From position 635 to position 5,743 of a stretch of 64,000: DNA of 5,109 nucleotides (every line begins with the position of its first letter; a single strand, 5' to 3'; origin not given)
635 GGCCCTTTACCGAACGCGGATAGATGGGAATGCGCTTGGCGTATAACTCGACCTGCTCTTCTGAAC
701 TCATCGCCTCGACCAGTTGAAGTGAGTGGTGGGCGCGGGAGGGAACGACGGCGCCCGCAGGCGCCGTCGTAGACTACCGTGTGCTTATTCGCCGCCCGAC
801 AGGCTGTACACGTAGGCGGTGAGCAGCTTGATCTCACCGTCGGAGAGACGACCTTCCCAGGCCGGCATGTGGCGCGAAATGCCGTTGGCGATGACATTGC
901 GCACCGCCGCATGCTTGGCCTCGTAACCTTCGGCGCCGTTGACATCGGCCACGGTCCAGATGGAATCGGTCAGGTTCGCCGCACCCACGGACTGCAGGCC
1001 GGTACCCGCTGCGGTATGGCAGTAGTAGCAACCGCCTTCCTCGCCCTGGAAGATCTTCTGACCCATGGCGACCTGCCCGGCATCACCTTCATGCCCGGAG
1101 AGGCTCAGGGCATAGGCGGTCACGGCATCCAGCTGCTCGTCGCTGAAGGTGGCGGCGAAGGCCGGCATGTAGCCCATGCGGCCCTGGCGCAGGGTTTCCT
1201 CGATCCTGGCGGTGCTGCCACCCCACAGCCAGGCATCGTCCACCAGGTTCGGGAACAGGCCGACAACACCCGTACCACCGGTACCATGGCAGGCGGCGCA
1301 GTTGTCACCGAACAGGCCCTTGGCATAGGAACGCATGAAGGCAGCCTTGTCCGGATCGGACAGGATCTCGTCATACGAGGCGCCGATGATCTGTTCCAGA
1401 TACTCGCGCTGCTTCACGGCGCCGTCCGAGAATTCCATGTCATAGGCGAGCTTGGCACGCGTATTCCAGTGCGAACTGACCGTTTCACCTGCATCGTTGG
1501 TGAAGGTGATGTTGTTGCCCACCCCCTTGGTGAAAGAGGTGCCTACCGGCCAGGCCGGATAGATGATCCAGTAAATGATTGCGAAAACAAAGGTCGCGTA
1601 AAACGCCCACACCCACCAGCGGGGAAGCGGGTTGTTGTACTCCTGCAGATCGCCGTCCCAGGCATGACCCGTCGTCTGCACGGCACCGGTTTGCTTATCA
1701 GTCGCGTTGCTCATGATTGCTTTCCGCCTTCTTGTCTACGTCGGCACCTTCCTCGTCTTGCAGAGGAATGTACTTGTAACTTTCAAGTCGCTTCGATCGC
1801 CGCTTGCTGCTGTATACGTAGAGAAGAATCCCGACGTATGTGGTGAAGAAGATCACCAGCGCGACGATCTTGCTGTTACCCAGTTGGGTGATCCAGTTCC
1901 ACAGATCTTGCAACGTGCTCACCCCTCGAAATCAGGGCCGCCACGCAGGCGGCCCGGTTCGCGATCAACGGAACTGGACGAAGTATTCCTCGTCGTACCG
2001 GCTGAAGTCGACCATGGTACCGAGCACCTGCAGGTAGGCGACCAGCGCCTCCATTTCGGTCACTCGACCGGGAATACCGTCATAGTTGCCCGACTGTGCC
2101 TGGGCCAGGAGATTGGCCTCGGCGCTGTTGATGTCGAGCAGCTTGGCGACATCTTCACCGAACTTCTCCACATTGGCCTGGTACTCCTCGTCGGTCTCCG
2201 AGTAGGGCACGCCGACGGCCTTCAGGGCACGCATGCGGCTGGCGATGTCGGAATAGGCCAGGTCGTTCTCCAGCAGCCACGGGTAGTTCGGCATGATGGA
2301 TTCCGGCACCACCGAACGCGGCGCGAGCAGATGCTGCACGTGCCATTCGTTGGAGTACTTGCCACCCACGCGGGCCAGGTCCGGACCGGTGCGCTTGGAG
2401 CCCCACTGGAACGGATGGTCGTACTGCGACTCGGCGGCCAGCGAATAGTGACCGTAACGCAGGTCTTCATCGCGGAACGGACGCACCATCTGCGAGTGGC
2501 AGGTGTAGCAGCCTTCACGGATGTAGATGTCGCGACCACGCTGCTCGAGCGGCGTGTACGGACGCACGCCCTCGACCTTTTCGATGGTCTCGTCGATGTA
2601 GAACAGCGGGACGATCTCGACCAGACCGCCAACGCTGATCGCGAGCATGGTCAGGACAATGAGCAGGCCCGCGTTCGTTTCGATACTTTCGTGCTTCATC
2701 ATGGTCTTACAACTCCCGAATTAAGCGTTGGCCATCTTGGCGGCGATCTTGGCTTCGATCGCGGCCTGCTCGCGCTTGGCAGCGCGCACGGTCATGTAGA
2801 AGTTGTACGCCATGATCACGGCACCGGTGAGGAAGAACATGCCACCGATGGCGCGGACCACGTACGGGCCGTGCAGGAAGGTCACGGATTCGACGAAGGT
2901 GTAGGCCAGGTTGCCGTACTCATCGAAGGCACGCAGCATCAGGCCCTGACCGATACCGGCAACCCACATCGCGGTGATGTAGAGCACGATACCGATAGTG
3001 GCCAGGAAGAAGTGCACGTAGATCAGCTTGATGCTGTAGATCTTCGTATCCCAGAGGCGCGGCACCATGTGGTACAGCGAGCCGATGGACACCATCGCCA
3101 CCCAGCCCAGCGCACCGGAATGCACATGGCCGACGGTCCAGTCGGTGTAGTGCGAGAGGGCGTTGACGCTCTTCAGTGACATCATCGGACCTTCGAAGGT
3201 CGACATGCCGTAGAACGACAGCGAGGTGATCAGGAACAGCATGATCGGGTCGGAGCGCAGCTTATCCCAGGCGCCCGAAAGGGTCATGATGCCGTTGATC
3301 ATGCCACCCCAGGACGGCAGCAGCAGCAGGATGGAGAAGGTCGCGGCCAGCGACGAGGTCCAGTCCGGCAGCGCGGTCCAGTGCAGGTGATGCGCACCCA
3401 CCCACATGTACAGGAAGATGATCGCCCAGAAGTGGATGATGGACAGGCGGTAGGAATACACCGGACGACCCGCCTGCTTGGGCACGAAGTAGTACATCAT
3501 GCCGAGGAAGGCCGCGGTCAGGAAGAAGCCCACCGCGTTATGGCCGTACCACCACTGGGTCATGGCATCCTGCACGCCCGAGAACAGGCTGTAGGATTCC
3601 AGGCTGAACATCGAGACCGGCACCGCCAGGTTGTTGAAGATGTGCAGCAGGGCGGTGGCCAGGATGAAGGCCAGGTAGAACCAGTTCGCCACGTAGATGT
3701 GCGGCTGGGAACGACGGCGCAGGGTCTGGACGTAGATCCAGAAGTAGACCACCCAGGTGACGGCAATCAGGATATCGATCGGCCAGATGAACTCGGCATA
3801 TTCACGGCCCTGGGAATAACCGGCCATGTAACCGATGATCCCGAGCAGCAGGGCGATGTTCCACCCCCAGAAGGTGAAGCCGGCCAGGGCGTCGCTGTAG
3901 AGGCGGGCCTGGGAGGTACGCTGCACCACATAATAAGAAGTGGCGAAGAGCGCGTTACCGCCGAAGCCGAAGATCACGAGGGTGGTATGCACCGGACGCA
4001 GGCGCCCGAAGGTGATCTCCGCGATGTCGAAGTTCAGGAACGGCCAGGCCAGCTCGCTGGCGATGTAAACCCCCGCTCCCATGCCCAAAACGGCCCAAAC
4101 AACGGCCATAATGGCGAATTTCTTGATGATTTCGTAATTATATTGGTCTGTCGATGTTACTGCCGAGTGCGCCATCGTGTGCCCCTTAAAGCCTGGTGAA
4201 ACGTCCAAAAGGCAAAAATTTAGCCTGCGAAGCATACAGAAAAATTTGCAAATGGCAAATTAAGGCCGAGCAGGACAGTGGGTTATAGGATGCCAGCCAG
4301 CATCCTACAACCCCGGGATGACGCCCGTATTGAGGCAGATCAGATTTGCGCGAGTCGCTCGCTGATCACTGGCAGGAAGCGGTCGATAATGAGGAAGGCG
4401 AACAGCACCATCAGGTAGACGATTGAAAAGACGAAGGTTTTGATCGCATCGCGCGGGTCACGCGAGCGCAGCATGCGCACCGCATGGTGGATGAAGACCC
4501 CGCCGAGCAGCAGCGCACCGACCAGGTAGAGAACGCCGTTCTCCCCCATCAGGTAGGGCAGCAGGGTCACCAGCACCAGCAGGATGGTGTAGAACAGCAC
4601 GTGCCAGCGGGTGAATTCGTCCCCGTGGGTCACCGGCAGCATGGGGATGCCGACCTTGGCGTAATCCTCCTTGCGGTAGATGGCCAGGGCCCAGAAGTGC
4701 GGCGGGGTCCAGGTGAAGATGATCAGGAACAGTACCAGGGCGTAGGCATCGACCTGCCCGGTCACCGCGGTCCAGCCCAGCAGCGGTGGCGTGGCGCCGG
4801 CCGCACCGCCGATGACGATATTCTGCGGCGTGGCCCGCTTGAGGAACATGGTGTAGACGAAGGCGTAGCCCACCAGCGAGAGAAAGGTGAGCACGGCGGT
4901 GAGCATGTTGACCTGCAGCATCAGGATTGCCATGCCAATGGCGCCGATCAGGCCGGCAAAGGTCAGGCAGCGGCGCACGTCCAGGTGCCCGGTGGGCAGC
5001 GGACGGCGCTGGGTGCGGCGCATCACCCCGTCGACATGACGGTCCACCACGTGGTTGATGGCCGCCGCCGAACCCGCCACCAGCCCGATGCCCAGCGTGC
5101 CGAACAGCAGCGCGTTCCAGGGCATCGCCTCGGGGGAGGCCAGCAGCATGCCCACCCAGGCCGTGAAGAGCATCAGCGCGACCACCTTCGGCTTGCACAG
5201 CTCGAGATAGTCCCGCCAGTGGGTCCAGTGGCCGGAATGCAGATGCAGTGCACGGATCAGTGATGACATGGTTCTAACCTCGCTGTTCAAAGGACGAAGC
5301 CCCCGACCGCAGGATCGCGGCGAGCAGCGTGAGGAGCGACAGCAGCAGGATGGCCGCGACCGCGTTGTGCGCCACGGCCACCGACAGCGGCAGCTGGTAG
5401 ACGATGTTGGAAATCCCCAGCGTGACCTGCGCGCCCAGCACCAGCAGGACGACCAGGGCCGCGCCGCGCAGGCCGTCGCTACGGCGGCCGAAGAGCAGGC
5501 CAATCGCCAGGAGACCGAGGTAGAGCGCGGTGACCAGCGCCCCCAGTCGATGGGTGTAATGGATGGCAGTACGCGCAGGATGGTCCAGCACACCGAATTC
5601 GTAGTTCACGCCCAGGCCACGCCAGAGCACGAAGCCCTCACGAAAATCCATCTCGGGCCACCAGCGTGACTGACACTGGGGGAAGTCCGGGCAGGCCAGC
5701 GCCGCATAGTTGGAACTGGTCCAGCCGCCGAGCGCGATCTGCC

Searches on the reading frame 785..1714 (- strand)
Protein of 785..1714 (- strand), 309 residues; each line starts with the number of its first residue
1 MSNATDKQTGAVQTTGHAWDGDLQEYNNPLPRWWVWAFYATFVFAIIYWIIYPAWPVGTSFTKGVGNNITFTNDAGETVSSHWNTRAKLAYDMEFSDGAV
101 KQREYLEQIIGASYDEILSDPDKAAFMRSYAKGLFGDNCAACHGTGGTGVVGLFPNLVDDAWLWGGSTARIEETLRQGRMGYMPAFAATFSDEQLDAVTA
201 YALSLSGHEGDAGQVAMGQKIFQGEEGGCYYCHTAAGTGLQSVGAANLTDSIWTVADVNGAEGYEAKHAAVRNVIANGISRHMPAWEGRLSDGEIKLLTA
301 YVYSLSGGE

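Call 77: search_protein_families(library=pfam, proteins=[window:785-1714:-], max_evalue=0.00001)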
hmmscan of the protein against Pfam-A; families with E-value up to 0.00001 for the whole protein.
window:785-1714:- (309 aa): 3 families
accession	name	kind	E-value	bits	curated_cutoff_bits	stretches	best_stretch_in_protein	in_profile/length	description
PF13442.11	Cytochrome_CBB3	-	3.2e-25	88.7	27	2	132-201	7-67/68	Cytochrome C oxidase, cbb3-type, subunit III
PF14715.11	FixP_N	-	1.8e-24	85.6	24.9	1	12-58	2-47/48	N-terminal domain of cytochrome oxidase-cbb3, FixP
PF00034.26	Cytochrom_C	-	6e-16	60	21.3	1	132-205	5-89/90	Cytochrome c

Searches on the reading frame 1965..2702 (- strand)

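Call 77: search_protein_families(library=pfam, proteins=[window:1965-2702:-], max_evalue=0.00001)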
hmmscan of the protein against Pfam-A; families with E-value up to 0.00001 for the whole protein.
window:1965-2702:- (245 aa): 1 family
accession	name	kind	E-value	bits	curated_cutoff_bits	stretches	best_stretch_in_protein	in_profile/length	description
PF02433.20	FixO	-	6.1e-96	320.6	29.6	1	4-231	1-219/219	Cytochrome C oxidase, mono-heme subunit/FixO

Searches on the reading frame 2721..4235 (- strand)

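Call 75: search_protein_families(library=pfam, proteins=[window:2721-4235:-], max_evalue=0.00001)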
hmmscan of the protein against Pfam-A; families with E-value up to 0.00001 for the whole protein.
window:2721-4235:- (504 aa): 1 family
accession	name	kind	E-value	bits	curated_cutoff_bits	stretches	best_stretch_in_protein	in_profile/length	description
PF00115.25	COX1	-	2.2e-113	379.8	34.8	1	36-466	2-435/436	Cytochrome C and Quinol oxidase polypeptide I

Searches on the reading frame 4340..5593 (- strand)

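Call 75: search_protein_families(library=pfam, proteins=[window:4340-5593:-], max_evalue=0.00001)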
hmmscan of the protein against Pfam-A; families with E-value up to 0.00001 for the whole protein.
window:4340-5593:- (417 aa): 1 family
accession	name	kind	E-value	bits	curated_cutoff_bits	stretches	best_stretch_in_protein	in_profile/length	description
PF01040.23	UbiA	-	9.1e-70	235.2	34.2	1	142-389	2-246/250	UbiA prenyltransferase family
